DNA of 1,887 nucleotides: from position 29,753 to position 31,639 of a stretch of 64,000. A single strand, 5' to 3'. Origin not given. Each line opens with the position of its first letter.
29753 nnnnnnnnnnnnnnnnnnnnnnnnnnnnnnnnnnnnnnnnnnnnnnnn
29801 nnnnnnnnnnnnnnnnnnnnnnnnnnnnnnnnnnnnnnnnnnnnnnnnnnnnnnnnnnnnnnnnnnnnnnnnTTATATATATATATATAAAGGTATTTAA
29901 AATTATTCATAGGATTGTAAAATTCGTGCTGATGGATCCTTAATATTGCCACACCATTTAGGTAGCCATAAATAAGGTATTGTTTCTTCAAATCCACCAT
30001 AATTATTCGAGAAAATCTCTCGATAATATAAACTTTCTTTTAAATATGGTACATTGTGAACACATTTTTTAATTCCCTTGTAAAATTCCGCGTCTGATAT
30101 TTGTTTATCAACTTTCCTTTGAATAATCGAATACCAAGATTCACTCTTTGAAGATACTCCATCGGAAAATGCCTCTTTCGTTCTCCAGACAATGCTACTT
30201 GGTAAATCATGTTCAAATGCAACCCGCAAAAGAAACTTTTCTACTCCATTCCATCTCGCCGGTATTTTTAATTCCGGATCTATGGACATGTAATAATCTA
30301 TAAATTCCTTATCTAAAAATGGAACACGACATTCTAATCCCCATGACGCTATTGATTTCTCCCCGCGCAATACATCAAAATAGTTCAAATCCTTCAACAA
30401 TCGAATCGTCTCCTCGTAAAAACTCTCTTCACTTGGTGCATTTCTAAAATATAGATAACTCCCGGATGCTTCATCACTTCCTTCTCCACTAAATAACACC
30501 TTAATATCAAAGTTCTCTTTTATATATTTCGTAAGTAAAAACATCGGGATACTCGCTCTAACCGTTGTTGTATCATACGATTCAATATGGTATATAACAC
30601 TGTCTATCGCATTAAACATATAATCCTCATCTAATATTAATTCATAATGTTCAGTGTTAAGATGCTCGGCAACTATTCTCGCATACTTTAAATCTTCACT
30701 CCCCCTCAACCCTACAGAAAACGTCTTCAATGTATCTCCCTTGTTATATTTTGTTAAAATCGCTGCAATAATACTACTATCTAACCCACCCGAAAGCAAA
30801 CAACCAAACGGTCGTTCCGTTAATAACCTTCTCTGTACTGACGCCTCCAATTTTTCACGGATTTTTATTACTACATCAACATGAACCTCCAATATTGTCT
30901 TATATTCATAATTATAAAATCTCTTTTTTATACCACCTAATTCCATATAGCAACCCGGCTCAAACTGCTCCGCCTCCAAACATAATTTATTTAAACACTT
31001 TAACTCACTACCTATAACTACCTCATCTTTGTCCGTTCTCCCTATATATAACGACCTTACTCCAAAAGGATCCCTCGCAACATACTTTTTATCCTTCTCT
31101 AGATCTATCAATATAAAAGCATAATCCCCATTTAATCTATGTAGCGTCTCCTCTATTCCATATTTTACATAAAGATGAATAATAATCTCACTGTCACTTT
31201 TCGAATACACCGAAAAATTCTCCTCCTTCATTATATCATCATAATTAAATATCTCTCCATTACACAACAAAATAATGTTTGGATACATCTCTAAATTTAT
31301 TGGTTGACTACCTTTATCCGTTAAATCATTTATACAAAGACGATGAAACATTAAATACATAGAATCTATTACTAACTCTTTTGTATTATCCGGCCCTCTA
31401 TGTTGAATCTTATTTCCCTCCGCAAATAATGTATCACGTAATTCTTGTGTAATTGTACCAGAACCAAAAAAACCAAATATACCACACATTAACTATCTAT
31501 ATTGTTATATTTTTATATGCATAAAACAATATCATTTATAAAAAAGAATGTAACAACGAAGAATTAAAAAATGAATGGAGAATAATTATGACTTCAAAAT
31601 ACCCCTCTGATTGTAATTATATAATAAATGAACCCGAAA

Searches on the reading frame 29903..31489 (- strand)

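Call 11: search_protein_families(library=pfam, proteins=[window:29903-31489:-], max_evalue=0.01)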
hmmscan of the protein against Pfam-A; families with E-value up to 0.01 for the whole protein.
window:29903-31489:- (528 aa): 7 families
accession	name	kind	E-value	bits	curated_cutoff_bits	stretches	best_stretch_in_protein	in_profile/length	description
PF00733.27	Asn_synthase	-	3.9e-68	231.1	21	2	209-358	1-147/354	Asparagine synthase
PF13537.11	GATase_7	-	8.4e-28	97.3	25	1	50-167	3-122/123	Glutamine amidotransferase domain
PF13522.11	GATase_6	-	9.6e-21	74.6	27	1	38-162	6-130/130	Glutamine amidotransferase domain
PF12481.13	DUF3700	-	2.1e-06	27.9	27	1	110-182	120-193/228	Aluminium induced protein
PF24167.1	DUF7411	-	4.5e-05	23.6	28.7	1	230-299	5-71/194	Family of unknown function (DUF7411)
PF06508.19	QueC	-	0.0011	18.9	22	1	230-287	4-61/210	Queuosine biosynthesis protein QueC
PF03054.22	tRNA_Me_trans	-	0.0022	18.1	20.6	1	230-334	5-115/202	tRNA methyl transferase HUP domain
